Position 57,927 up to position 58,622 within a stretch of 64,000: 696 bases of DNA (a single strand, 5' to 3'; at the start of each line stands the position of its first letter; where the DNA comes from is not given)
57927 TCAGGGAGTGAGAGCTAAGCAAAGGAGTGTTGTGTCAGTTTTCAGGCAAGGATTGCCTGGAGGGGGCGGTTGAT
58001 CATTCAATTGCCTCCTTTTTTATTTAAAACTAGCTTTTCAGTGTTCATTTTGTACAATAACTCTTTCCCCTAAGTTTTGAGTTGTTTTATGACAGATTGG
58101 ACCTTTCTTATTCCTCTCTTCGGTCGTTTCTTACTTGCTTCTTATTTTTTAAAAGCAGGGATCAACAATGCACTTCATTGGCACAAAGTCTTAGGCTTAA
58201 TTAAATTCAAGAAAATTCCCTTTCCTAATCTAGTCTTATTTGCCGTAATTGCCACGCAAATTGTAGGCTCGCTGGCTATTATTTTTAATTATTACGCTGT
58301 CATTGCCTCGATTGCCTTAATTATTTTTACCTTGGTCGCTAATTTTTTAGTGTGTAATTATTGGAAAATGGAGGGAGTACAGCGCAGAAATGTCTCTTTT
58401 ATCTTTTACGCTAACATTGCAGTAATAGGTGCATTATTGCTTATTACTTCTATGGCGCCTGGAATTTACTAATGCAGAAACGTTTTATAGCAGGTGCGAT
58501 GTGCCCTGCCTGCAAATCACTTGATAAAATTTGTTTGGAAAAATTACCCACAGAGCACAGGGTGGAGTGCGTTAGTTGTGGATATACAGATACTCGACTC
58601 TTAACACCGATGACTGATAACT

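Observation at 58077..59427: Translationally coupled DoxX / YheV zinc-ribbon / secreted pentapeptide-repeat trio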

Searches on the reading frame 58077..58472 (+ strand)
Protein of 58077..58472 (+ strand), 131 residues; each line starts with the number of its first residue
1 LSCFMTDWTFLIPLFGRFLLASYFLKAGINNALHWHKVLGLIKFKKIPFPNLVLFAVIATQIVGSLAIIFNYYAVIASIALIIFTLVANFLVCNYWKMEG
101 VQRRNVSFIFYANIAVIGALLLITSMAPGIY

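Call 3: search_protein_families(library=pfam, proteins=[window:58077-58472:+], max_evalue=1)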
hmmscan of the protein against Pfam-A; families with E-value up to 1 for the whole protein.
window:58077-58472:+ (131 aa): 2 families
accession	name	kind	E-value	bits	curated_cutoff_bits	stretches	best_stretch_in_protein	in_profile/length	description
PF07681.17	DoxX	-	5.4e-10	40.2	23.6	1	13-92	2-83/85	DoxX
PF02077.20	SURF4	-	4.6e-09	36.7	27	2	55-129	177-256/267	SURF4 family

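Call 4: search_protein_families(library=ncbifam, proteins=[window:58077-58472:+], max_evalue=1)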
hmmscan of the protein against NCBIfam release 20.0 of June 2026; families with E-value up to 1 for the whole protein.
window:58077-58472:+ (131 aa): 4 families
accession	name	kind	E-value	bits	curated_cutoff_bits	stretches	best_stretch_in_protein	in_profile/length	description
NF050144.1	matur_HvfX_fam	equivalog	1.2e-05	25.5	80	1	11-93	2-88/165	HvfX family Cu-binding RiPP maturation protein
NF045757.1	MPN565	equivalog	0.44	10.2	130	1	37-113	90-166/200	MPN565 family protein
NF033632.1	SLATT_4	domain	0.45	10.4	55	1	47-91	30-77/154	SLATT domain-containing protein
NF011180.0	PRK14585.1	equivalog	0.98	9.8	191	1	65-123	12-69/137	poly-beta-1,6-N-acetyl-D-glucosamine biosynthesis protein PgaD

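Call 18: find_homologous_proteins(query=window:58089-58472:+)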
Query window:58089-58472:+ (127 aa): 16 proteins with E <= 0.001 among 61 candidates.
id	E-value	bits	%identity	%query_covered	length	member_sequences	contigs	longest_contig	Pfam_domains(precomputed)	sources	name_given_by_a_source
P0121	4.3e-74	265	100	100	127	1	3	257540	PF02077.21,PF07681.18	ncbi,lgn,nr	ncbi:MAG: DoxX family protein [Gammaproteobacteria bacterium]|nr:DoxX family protein [Gammaproteobac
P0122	2.2e-50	188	71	97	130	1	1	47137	PF02077.21,PF07681.18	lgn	-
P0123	2.6e-50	188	73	96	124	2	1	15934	PF07681.18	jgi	jgi:putative oxidoreductase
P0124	1.6e-48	182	70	96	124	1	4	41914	PF02077.21,PF07681.18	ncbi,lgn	-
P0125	2.6e-48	182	67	97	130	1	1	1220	PF02077.21,PF07681.18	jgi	jgi:putative oxidoreductase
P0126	1.1e-47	180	68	97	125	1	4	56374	PF02077.21,PF07681.18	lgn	-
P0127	4.5e-47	178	71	95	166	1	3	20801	PF07681.18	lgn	-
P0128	1.6e-46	176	67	98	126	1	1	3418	PF07681.18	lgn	-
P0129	5.3e-44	168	69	85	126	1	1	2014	PF02077.21,PF07681.18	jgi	jgi:uncharacterized membrane protein YphA (DoxX/SURF4 family)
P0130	5.2e-43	165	67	95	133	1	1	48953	PF02077.21,PF07681.18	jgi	jgi:putative oxidoreductase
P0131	4.3e-42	162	65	98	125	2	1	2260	PF07681.18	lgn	-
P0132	3.1e-41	159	64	95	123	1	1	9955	PF07681.18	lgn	-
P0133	6.4e-40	155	66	91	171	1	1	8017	PF07681.18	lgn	-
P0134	7.9e-39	151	67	89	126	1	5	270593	PF02077.21,PF07681.18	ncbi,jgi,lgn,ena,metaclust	jgi:putative oxidoreductase|metaclust:\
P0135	4.9e-36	142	55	90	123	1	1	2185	PF02077.21,PF07681.18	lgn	-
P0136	5.1e-35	139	56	96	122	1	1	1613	PF02077.21,PF07681.18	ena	-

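Call 22: find_related_loci(query=A1, collection=genome_contigs, flank=6000)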
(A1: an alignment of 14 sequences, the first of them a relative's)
Query A1 (127 aa) in genome_contigs; peptide patterns used: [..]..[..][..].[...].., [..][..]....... (x = any residue, [..] = any of these).
142 stretches matched a pattern; 2 encode a relative of the query (tblastn E <= 1e-3); 2 distinct loci.
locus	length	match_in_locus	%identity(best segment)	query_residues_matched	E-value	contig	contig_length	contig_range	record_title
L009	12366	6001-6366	70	1-122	7e-56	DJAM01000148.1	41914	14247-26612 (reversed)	MAG TPA_asm: Coxiellaceae bacterium UBA6002 UBA6002_contig_419, whole genome shotgun sequence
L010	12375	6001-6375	66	1-125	2e-50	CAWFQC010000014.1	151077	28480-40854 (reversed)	MAG: uncultured Gammaproteobacteria bacterium isolate MFD01633.bin.2.38 genome assembly, contig: contig_22883, whole gen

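Call 24: find_encoding_contigs(protein=P0126, flank=5000, max_places=1)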
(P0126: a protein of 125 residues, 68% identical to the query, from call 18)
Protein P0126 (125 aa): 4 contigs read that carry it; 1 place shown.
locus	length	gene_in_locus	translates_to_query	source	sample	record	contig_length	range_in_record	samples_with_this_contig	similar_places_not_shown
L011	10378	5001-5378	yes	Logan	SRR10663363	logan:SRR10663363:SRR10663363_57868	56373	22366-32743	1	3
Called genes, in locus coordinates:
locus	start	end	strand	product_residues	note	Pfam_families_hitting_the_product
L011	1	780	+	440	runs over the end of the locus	PF00005:ABC_tran, PF13304:AAA_21 (faint), PF09821:AAA_assoc_C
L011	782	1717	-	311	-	PF17125:Methyltr_RsmF_N, PF22458:RsmF-B_ferredox, PF01189:Methyltr_RsmB-F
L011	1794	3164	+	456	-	PF00171:Aldedh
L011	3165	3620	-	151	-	PF01316:Arg_repressor, PF02863:Arg_repressor_C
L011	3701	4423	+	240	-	PF20260:PUA_4, PF04452:Methyltrans_RNA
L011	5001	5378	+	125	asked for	PF02077:SURF4 (faint), PF07681:DoxX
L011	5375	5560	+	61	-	PF09526:DUF2387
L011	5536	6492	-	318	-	PF01048:PNP_UDP_1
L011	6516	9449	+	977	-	-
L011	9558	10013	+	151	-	PF10116:Host_attach, PF18856:baeRF_family12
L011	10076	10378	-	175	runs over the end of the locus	PF02482:Ribosomal_S30AE, PF00313:CSD (weak)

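Call 25: find_encoding_contigs(protein=P0130, flank=5000, max_places=1)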
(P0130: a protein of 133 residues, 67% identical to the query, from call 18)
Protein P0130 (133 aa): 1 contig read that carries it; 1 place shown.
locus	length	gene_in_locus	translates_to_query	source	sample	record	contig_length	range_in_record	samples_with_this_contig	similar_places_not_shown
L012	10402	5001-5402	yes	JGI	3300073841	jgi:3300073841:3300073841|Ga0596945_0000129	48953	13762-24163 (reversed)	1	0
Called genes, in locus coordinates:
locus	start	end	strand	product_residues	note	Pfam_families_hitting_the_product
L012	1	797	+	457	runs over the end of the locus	PF00171:Aldedh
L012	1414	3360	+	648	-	-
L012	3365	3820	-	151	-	PF01316:Arg_repressor, PF02863:Arg_repressor_C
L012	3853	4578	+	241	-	PF20260:PUA_4, PF04452:Methyltrans_RNA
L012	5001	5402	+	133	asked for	PF02077:SURF4 (faint), PF07681:DoxX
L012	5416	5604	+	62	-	PF09526:DUF2387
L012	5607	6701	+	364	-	PF00109:ketoacyl-synt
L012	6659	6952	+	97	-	PF02801:Ketoacyl-synt_C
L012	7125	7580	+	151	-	-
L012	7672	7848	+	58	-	PF15970:HicB-like_2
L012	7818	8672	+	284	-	PF12796:Ank_2, PF13606:Ank_3 (faint), PF13637:Ank_4, PF00023:Ank (weak), PF13637:Ank_4, PF12796:Ank_2, PF13857:Ank_5, PF00023:Ank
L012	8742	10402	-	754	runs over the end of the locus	PF12796:Ank_2, PF13606:Ank_3 (faint), PF13637:Ank_4 (faint), PF00023:Ank (weak), PF12796:Ank_2 (weak)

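Call 26: find_encoding_contigs(protein=P0122, flank=5000, max_places=1)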
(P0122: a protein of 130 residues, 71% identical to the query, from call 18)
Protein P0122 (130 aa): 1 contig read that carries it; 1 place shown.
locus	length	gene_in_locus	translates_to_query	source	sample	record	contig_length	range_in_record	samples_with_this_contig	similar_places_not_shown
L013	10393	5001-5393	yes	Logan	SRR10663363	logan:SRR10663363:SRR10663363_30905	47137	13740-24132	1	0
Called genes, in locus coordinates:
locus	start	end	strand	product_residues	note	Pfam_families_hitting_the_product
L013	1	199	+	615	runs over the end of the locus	PF00226:DnaJ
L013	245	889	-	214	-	-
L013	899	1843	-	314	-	PF17125:Methyltr_RsmF_N, PF22458:RsmF-B_ferredox (faint), PF01189:Methyltr_RsmB-F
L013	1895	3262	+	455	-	PF00171:Aldedh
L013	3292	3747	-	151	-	PF01316:Arg_repressor, PF02863:Arg_repressor_C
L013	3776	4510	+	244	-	PF20260:PUA_4, PF04452:Methyltrans_RNA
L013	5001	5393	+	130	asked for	PF02077:SURF4 (weak), PF07681:DoxX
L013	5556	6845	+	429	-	PF01266:DAO (faint), PF05834:Lycopene_cycl (faint), PF07992:Pyr_redox_2, PF13454:NAD_binding_9 (faint), PF13738:Pyr_redox_3 (faint), PF00070:Pyr_redox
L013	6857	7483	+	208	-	PF13576:Pentapeptide_3 (faint), PF13599:Pentapeptide_4, PF00805:Pentapeptide (weak)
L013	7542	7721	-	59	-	-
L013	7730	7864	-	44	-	-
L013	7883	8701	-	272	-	PF01048:PNP_UDP_1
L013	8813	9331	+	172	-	PF01161:PBP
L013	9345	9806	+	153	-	PF10116:Host_attach, PF18856:baeRF_family12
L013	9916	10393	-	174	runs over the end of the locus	PF02482:Ribosomal_S30AE, PF00313:CSD (weak)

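Call 62: search_solved_structures(query=A1, max_evalue=1)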
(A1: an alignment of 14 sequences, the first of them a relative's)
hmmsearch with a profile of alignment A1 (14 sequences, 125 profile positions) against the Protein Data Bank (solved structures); distinct sequences matched with E-value up to 1: 1.
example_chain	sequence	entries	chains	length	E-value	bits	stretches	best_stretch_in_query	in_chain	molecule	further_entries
9s41_I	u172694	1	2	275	0.29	14.7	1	12-83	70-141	Voltage-dependent calcium channel gamma-7 subunit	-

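Call 67: predict_structure(alignment_id=A1)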
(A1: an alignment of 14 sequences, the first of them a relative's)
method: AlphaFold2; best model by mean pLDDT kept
length: 127 residues; sequences in the alignment: 14
mean_pLDDT: 77.4   pTM: 0.66
mean pLDDT of the five models: 77.4, 73.7, 73.3, 70.8, 69.2
residues with pLDDT >= 90: 0; 70-90: 102; 50-70: 22; < 50: 3
segments of 3 or more residues with pLDDT < 50: none
pLDDT, mean of each block of 10 residues (from residue 1): 72 84 86 81 83 88 84 81 73 54 73 82 59
secondary structure, 60 per line:
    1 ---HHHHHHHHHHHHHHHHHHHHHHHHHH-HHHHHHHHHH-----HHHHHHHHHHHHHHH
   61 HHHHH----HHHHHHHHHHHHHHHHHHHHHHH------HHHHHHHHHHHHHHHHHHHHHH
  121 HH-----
elements in order: H4-29 H31-40 H46-65 H70-92 H99-122

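Call 69: fold_search(model_id=the predicted structure, library=pdb)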
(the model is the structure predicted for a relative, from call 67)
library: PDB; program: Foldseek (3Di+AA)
matches with E <= 10: 65; with E <= 0.001: 0
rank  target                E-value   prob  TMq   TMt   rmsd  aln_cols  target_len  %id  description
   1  8k7t_B                8.9e-01  0.35  0.39  0.34   7.2       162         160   17  Mouse Fc epsilon RI in complex with mIgE Fc (released 2024-07-17)
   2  9h9e_B                1.4e+00  0.66  0.53  0.51   5.7       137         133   14  Cryo-EM structure of the human GABAA receptor alpha1 subunit in complex with the assembly factor NACHO/TMEM35A (released 2024-12-04)
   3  9ucm_A                1.7e+00  0.18  0.32  0.12  10.8       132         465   20  Cryo-EM structure of the human G6P transporter SLC37A2 in the apo state with a symmetric ER luminal-open conformation. (released 2025-11-05)
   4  9udv_A                2.6e+00  0.14  0.32  0.12  10.8       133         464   20  Cryo-EM structure of the human G6P transporter SLC37A2 in the presence of G6P with an asymmetric conformation. (released 2025-11-05)
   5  7crz                  2.8e+00  0.07  0.22  0.10   9.7       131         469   13  Crystal structure of human glucose transporter GLUT3 bound with C3361 (released 2021-01-13)
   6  1ktm_MODEL_1_A        2.9e+00  0.10  0.27  0.25  13.3       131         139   11  SOLUTION STRUCTURE OF FAT DOMAIN OF FOCAL ADHESION KINASE (released 2003-01-16)
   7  9o9d_B                3.2e+00  0.08  0.24  0.08  24.1       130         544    7  Transporter associated with antigen processing (TAP) EQ mutant bound to the viral protein bUL49.5 in the outward-facin (released 2025-09-10)
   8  6m20_B                4.0e+00  0.06  0.26  0.11   9.9       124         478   14  Crystal structure of Plasmodium falciparum hexose transporter PfHT1 bound with glucose (released 2020-09-09)
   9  2z0o                  4.2e+00  0.04  0.20  0.09  28.5       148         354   10  Crystal structure of APPL1-BAR-PH domain (released 2008-05-13)
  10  9bvq_A                4.4e+00  0.23  0.46  0.12   5.4       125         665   10  Vitamin K-dependent gamma-carboxylase with TMG2 propeptide and glutamate-rich region (released 2025-01-22)
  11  4xxi_B                4.4e+00  0.10  0.30  0.28   9.0       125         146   13  Crystal structure of the Bilin-binding domain of phycobilisome core-membrane linker ApcE (released 2015-12-16)
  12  4xxk_A                4.4e+00  0.10  0.32  0.28   9.7       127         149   12  Crystal structure of the Semet-derivative of the Bilin-binding domain of phycobilisome core-membrane linker ApcE (released 2015-12-16)
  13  9itr_Z                4.4e+00  0.06  0.24  0.15  17.3       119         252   15  Chloroflexus aurantiacus ATP synthase, state 3, focused refinement of FO and peripheral stalk (released 2025-03-19)
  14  9jc2_B                4.7e+00  0.06  0.23  0.18  17.1       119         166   17  Engineering of ATP synthase Fo (released 2025-07-09)
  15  9l21_A                4.9e+00  0.21  0.47  0.12   5.1       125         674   10  cryo-EM structure of Vitamin K-dependent gamma-carboxylase complexed with factor IX (released 2025-10-22)
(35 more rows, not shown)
